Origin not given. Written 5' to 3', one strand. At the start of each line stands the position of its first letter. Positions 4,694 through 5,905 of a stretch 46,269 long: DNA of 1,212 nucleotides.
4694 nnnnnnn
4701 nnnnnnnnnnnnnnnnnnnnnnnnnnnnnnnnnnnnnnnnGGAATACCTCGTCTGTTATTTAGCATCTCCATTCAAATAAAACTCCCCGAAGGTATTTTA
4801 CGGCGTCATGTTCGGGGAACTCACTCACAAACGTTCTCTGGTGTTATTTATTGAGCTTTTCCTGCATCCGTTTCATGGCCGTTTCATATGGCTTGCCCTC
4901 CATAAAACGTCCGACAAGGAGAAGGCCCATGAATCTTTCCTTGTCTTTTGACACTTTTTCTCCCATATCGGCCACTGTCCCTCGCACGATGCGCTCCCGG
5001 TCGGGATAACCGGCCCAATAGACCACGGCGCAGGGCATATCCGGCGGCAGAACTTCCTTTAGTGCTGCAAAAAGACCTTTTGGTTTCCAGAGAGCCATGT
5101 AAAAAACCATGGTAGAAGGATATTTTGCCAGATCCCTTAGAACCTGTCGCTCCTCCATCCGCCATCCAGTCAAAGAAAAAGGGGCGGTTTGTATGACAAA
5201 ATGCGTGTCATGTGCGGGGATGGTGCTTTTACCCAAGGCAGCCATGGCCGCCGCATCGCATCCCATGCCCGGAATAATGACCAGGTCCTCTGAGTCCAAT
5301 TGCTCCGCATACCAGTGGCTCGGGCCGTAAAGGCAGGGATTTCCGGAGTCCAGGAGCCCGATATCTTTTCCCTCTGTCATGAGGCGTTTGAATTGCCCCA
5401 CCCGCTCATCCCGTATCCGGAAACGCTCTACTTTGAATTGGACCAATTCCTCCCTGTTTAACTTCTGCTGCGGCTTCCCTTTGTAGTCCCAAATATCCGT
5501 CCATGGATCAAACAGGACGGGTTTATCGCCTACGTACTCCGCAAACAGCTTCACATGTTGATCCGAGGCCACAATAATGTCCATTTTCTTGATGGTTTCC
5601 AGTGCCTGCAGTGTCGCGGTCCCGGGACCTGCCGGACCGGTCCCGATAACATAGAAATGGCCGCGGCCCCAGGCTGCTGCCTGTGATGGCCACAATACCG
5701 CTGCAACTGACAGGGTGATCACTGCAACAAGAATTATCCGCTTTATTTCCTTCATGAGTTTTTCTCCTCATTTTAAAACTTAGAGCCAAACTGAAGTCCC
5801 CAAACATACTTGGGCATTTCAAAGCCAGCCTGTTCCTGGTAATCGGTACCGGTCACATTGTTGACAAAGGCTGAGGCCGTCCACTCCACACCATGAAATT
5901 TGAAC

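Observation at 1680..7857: TonB-dependent uptake operon with an unusual periplasmic toolkit (candidate undescribed Ni/Co or corrinoid-type acquisition system)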

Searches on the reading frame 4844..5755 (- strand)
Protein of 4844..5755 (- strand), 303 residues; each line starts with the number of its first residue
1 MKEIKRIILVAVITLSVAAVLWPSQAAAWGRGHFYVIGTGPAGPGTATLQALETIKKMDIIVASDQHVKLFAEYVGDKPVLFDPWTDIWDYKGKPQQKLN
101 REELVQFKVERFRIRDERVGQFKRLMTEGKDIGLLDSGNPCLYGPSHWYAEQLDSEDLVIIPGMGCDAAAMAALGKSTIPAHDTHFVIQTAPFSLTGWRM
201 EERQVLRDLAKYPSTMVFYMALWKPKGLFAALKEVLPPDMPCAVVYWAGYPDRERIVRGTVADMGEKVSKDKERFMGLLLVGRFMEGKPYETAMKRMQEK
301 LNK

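Call 4: search_protein_families(library=pfam, proteins=[window:4844-5755:-], max_evalue=0.01)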
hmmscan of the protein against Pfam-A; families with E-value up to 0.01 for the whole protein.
window:4844-5755:- (303 aa): 1 family
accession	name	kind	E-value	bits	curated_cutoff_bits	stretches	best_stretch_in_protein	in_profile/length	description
PF00590.25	TP_methylase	-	1.7e-32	113.5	27.8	1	34-264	2-211/212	Tetrapyrrole (Corrin/Porphyrin) Methylases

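Call 8: find_homologous_proteins(query=window:4844-5755:-, max_evalue=0.00001)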
Query window:4844-5755:- (303 aa): 343 proteins with E <= 0.00001 among 1834 candidates; the best 120 are listed.
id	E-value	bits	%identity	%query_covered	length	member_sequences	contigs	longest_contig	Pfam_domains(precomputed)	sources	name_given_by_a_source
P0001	3.3e-191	652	93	100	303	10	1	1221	PF00590.26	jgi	-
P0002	7.0e-181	618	88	100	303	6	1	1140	PF00590.26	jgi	jgi:precorrin-4 methylase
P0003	4.2e-179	613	87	100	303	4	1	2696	PF00590.26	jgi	jgi:precorrin-4 methylase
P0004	3.1e-173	593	83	100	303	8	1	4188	PF00590.26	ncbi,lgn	-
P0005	3.8e-165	567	79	100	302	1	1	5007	PF00590.26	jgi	-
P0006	9.8e-165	565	79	100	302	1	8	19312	PF00590.26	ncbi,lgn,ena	ncbi:MAG: SAM-dependent methyltransferase [Desulfobacterales bacterium]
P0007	1.9e-164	564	78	100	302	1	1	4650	PF00590.26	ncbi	-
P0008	1.1e-163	562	79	100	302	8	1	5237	PF00590.26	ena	-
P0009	1.6e-163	561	78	100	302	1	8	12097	PF00590.26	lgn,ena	-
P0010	6.4e-163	559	78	100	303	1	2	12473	PF00590.26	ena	-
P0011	7.8e-162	556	77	100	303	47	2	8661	PF00590.26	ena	-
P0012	2.5e-161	554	76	100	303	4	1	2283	PF00590.26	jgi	jgi:precorrin-4 methylase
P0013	3.3e-161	554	78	100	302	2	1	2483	PF00590.26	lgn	-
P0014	5.2e-161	553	76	100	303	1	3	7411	PF00590.26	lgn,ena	-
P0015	7.1e-161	553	78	100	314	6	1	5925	PF00590.26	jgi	-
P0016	1.2e-160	552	77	100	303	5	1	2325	PF00590.26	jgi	jgi:precorrin-4 methylase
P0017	4.3e-160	550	76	100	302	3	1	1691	PF00590.26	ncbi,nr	ncbi:MAG: hypothetical protein KAU38_08455 [Desulfobacterales bacterium]|nr:hypothetical protein [De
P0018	1.5e-159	548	76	100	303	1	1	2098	PF00590.26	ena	-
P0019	2.4e-159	548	77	100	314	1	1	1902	PF00590.26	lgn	-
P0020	4.1e-159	547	77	100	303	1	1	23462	PF00590.26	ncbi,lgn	-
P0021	4.0e-158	544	76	100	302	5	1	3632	PF00590.26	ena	-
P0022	8.4e-158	543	78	96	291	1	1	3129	PF00590.26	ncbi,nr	ncbi:MAG: tetrapyrrole methylase, partial [Proteobacteria bacterium]|nr:tetrapyrrole methylase [Pseu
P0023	4.6e-157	540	74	100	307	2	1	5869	PF00590.26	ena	-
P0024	2.1e-155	535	74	100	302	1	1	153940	PF00590.26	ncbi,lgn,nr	ncbi:MAG: SAM-dependent methyltransferase [Thermodesulfobacteriota bacterium]|nr:SAM-dependent methy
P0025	2.2e-155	535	73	100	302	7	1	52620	PF00590.26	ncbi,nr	ncbi:MAG: SAM-dependent methyltransferase [Deltaproteobacteria bacterium]|nr:SAM-dependent methyltra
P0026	3.6e-155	534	74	100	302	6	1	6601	PF00590.26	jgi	jgi:precorrin-4 methylase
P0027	5.3e-155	533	76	99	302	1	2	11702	PF00590.26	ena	-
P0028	1.2e-154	532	73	100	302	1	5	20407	PF00590.26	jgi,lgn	jgi:precorrin-4 methylase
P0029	1.5e-154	532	75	100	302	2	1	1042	PF00590.26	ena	-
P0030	2.2e-154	531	72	100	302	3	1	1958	PF00590.26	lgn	-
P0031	2.3e-154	531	77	96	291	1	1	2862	PF00590.26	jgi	jgi:precorrin-4 methylase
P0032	3.1e-154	531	72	100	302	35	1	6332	PF00590.26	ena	-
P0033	1.2e-152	526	73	100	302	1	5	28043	PF00590.26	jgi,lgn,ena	-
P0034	1.9e-152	525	71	100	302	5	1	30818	PF00590.26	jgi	jgi:precorrin-4 methylase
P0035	9.3e-152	523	75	100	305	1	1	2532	PF00590.26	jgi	jgi:precorrin-4 methylase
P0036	1.1e-151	523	72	100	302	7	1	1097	PF00590.26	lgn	-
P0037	3.1e-151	521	72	100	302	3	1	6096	PF00590.26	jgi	-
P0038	6.2e-151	520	72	100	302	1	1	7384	PF00590.26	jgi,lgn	jgi:precorrin-4 methylase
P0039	8.3e-151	520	73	100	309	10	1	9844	PF00590.26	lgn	-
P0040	1.1e-150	519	71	100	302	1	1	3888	PF00590.26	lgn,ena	-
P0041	8.6e-150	516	71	100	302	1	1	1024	PF00590.26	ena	-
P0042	1.0e-149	516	70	100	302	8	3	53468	PF00590.26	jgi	jgi:precorrin-4 methylase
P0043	2.8e-149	515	71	99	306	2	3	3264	PF00590.26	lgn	-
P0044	2.8e-149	515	72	97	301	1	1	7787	PF00590.26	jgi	-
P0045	1.4e-148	512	73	99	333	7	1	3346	PF00590.26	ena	-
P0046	1.3e-146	506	74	97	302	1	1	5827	PF00590.26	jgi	jgi:precorrin-4 methylase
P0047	1.5e-146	506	72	98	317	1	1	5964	PF00590.26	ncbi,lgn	ncbi:MAG: SAM-dependent methyltransferase [Syntrophobacteria bacterium]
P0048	4.4e-146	504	70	100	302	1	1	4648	PF00590.26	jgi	jgi:precorrin-4 methylase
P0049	5.6e-146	504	70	100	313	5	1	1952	PF00590.26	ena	-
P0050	8.8e-146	503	71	100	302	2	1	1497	PF00590.26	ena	-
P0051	2.0e-145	502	70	100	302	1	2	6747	PF00590.26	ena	-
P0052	7.1e-145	500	70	98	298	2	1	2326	PF00590.26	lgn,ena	-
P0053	1.7e-144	499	71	100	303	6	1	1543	PF00590.26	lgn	-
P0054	1.9e-144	499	70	100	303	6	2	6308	PF00590.26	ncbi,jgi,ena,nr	ncbi:MAG: tetrapyrrole methylase [Deltaproteobacteria bacterium]|nr:MAG: tetrapyrrole methylase [Del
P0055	1.9e-143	496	70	99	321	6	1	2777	PF00590.26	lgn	-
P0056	4.6e-143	494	69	100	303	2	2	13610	PF00590.26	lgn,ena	-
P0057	6.9e-143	494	68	100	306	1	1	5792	PF00590.26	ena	-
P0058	1.2e-142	493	66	100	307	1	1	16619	PF00590.26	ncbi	-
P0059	1.5e-142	493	70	98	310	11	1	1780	PF00590.26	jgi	-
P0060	1.7e-142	492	69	100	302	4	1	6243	PF00590.26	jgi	-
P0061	4.8e-142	491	71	93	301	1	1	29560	PF00590.26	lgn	-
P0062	6.9e-142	490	68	100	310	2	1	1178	PF00590.26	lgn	-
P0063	1.1e-141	490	69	100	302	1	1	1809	PF00590.26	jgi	jgi:precorrin-4 methylase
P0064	2.6e-141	489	69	98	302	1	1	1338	PF00590.26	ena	-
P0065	3.0e-141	488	68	100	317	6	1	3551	PF00590.26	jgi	-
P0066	3.1e-141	488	68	100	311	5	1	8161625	PF00590.26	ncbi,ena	-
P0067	5.9e-141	487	69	100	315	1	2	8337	PF00590.26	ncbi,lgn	-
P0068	9.3e-141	487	69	100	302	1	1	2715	PF00590.26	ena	-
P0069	1.4e-140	486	69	97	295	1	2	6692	PF00590.26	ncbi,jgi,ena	-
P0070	1.9e-140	486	70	98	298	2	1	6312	PF00590.26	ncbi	-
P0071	1.9e-140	486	69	100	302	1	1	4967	PF00590.26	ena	-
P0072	2.2e-140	485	67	100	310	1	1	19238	PF00590.26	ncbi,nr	ncbi:MAG: tetrapyrrole methylase [Deltaproteobacteria bacterium]|nr:tetrapyrrole methylase [Deltapro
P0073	2.4e-140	485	69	98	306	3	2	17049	PF00590.26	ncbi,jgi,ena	-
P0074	3.2e-140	485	69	100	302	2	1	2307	PF00590.26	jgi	-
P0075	3.6e-140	485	69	98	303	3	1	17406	PF00590.26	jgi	-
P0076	6.7e-140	484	68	97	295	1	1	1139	PF00590.26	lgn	-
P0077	7.0e-140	484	68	98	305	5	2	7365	PF00590.26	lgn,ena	-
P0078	1.1e-139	483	67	100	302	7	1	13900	PF00590.26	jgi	jgi:precorrin-4 methylase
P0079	1.4e-139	483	67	100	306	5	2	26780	PF00590.26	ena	-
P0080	1.6e-139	483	69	98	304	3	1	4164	PF00590.26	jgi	jgi:precorrin-4 methylase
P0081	1.6e-139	483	66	100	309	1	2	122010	PF00590.26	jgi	jgi:precorrin-4 methylase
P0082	2.3e-139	482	69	97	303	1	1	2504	PF00590.26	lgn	-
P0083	2.9e-139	482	67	99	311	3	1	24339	PF00590.26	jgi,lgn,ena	-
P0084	3.7e-139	481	69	98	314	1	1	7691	PF00590.26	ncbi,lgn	ncbi:MAG: SAM-dependent methyltransferase [Desulfobacteraceae bacterium]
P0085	5.1e-139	481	69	98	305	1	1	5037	PF00590.26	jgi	-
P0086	8.6e-139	480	66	100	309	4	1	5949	PF00590.26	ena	-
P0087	2.4e-138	479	67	97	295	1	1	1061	PF00590.26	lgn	-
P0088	3.7e-138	478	68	100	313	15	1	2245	PF00590.26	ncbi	-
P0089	4.7e-138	478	69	96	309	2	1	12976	PF00590.26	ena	-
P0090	5.1e-138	478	69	93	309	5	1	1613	PF00590.26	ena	-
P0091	5.5e-138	478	67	98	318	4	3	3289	PF00590.26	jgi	jgi:precorrin-4 methylase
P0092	5.5e-138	478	67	99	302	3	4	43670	PF00590.26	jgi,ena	-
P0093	7.9e-138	477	68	98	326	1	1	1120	PF00590.26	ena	-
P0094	8.1e-138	477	69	96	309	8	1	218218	PF00590.26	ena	-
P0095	8.7e-138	477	67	100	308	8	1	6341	PF00590.26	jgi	-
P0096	9.7e-138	477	68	96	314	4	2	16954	PF00590.26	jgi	jgi:precorrin-4 methylase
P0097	1.3e-137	476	71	91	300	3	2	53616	PF00590.26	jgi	-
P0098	1.7e-137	476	66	99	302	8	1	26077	PF00590.26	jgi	jgi:precorrin-4 methylase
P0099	2.0e-137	476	68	98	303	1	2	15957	PF00590.26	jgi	jgi:precorrin-4 methylase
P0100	2.1e-137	476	68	98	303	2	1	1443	PF00590.26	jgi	jgi:precorrin-4 methylase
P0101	2.3e-137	476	69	98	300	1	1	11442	PF00590.26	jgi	jgi:precorrin-4 methylase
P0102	3.9e-137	475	67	98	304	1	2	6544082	PF00590.26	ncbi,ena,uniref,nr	ncbi:SAM-dependent methyltransferase [uncultured Desulfosarcina sp.]|uniref:SAM-dependent methyltran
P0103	4.4e-137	475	67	100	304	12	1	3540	PF00590.26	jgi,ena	jgi:precorrin-4 methylase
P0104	5.1e-137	474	66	100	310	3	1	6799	PF00590.26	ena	-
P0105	6.7e-137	474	68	97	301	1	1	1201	PF00590.26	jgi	jgi:precorrin-4/cobalt-precorrin-4 C11-methyltransferase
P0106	7.3e-137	474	69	98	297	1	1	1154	PF00590.26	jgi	-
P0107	1.1e-136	473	68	95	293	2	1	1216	PF00590.26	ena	-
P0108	1.3e-136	473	69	98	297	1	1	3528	PF00590.26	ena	-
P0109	1.4e-136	473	69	96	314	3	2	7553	PF00590.26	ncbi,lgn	ncbi:MAG: SAM-dependent methyltransferase [Thermodesulfobacteriota bacterium]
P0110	1.6e-136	473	67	97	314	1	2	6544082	PF00590.26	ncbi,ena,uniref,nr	ncbi:SAM-dependent methyltransferase [uncultured Desulfosarcina sp.]|uniref:SAM-dependent methyltran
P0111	6.3e-136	471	69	98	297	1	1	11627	PF00590.26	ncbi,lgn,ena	-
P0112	8.7e-136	470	67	98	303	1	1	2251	PF00590.26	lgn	-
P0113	9.0e-136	470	68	98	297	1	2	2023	PF00590.26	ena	-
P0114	1.6e-135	469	66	98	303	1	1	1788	PF00590.26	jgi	jgi:precorrin-4 methylase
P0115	2.2e-135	469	67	97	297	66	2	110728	PF00590.26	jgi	-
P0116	2.7e-135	469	65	100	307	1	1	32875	PF00590.26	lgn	-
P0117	3.7e-135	468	67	99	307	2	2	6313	PF00590.26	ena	-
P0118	6.6e-135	467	79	81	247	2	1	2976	PF00590.26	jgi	-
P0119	7.2e-135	467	64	100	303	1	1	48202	PF00590.26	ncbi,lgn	-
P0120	8.7e-135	467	66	98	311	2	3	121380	PF00590.26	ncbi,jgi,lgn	jgi:precorrin-4 methylase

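Call 9: search_protein_families(library=ncbifam, proteins=[window:4844-5755:-], max_evalue=0.01)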
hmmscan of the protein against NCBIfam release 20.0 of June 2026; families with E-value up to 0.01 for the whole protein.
window:4844-5755:- (303 aa): 23 families
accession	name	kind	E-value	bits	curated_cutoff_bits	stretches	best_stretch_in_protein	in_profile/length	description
TIGR01465.1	cobM_cbiF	equivalog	1.8e-22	79.9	259.65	1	117-287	59-229/247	precorrin-4 C(11)-methyltransferase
NF004790.0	PRK06136.1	subfamily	7.3e-14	52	198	1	127-288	79-240/250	uroporphyrinogen-III C-methyltransferase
TIGR01469.1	cobA_cysG_Cterm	equivalog_domain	2.2e-13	50.5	185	1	127-285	76-234/238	uroporphyrinogen-III C-methyltransferase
NF012017.0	PRK15473.1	equivalog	2.3e-13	50.1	408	1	124-290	75-240/257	cobalt-precorrin-4 methyltransferase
NF007922.1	PRK10637.1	equivalog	6.5e-13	48.4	400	1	126-284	291-448/450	siroheme synthase CysG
TIGR02467.1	CbiE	equivalog_domain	6.6e-13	48.6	92.9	2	36-90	1-55/204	precorrin-6y C5,15-methyltransferase (decarboxylating) subunit CbiE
NF004456.0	PRK05787.1-4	equivalog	4.3e-09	36.6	247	1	102-165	37-102/201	cobalt-precorrin-7 (C(5))-methyltransferase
NF004423.0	PRK05765.1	equivalog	2.3e-08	33.9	332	1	32-80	3-51/247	precorrin-3B C(17)-methyltransferase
NF005524.0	PRK07168.1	equivalog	5.1e-07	28.6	603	1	32-273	3-223/474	uroporphyrin-III C-methyltransferase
NF004460.0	PRK05787.2-3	equivalog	9.5e-07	28.5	291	1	34-172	2-112/207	cobalt-precorrin-7 (C(5))-methyltransferase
TIGR01466.1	cobJ_cbiH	equivalog_domain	1.3e-06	28.1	246.35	0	124-252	64-196/239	precorrin-3B C(17)-methyltransferase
NF004454.0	PRK05787.1-1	equivalog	2.6e-06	27.2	354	1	35-81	3-49/201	cobalt-precorrin-7 (C(5))-methyltransferase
NF012022.0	PRK15478.1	equivalog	3.4e-06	26.7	425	0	35-81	3-49/241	precorrin-3B C(17)-methyltransferase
TIGR01467.1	cobI_cbiL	equivalog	7.8e-06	25.5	163.25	0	33-63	2-32/230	precorrin-2 C(20)-methyltransferase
NF004455.0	PRK05787.1-3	equivalog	8.2e-05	22.3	258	1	34-81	3-50/221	cobalt-precorrin-7 (C(5))-methyltransferase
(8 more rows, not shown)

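Call 18: find_encoding_contigs(protein=window:4844-5755:-, flank=10000, max_places=4)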
Protein window:4844-5755:- (303 aa): 2 contigs read that carry it; 2 places shown.
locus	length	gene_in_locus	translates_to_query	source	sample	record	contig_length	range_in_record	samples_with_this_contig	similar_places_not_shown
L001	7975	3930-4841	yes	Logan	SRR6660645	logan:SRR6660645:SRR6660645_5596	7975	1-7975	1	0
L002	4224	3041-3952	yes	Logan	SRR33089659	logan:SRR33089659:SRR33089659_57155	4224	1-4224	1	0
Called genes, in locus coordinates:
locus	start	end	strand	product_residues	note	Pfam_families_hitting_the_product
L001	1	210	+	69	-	?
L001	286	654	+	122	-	PF13366:PDDEXK_3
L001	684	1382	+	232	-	PF13103:TonB_2, PF03544:TonB_C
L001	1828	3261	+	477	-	PF07715:Plug, PF00593:TonB_dep_Rec_b-barrel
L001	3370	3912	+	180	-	PF00593:TonB_dep_Rec_b-barrel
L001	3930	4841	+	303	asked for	PF00590:TP_methylase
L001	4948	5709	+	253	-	PF10670:DUF4198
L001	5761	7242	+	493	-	PF01156:IU_nuc_hydro, PF02663:FmdE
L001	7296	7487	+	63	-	PF10133:CooT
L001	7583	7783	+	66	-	PF26551:DUF8180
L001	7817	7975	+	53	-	?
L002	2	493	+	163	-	?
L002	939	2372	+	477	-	PF07715:Plug, PF00593:TonB_dep_Rec_b-barrel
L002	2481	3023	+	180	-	PF00593:TonB_dep_Rec_b-barrel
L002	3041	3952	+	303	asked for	PF00590:TP_methylase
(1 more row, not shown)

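Call 19: find_encoding_contigs(protein=P0066, flank=10000, max_places=3)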
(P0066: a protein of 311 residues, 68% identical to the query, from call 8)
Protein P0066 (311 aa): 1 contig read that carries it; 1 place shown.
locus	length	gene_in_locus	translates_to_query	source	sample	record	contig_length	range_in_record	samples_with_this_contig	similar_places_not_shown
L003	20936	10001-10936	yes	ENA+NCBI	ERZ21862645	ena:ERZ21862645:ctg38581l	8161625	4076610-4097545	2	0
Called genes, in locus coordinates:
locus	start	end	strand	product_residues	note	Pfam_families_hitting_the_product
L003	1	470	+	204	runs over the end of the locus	PF01618:MotA_ExbB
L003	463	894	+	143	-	PF02472:ExbD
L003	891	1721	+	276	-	PF03544:TonB_C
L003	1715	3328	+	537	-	PF14559:TPR_19 (faint), PF07719:TPR_2 (faint), PF12895:ANAPC3 (faint), PF13174:TPR_6 (faint), PF13176:TPR_7 (faint), PF13374:TPR_10 (faint), PF13432:TPR_16 (weak), PF13432:TPR_16, +9 more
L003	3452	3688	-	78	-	PF05534:HicB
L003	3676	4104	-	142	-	PF13470:PIN_3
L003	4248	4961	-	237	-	PF00005:ABC_tran, PF02463:SMC_N, PF13304:AAA_21 (faint)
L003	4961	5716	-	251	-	PF02361:CbiQ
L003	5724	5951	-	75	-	PF27549:HI_1622_C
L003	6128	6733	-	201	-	PF01891:CbiM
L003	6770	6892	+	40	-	-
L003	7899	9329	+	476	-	PF07715:Plug, PF00593:TonB_dep_Rec_b-barrel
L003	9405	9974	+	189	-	-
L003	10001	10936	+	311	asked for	PF00590:TP_methylase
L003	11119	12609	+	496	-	PF01156:IU_nuc_hydro, PF02663:FmdE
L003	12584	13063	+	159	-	-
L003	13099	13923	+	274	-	PF11932:DUF3450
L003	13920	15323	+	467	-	PF01618:MotA_ExbB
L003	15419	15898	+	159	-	PF02472:ExbD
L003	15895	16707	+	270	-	PF03544:TonB_C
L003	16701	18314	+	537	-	PF07719:TPR_2 (faint), PF12895:ANAPC3 (faint), PF13176:TPR_7 (faint), PF13374:TPR_10 (faint), PF13432:TPR_16 (weak), PF13432:TPR_16, PF14559:TPR_19 (weak), PF13371:TPR_9 (weak), +8 more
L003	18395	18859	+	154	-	PF13520:AA_permease_2, PF00324:AA_permease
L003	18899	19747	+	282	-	PF00324:AA_permease, PF13520:AA_permease_2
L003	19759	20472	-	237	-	PF00005:ABC_tran, PF02463:SMC_N, PF13304:AAA_21 (faint)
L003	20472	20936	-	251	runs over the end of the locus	PF02361:CbiQ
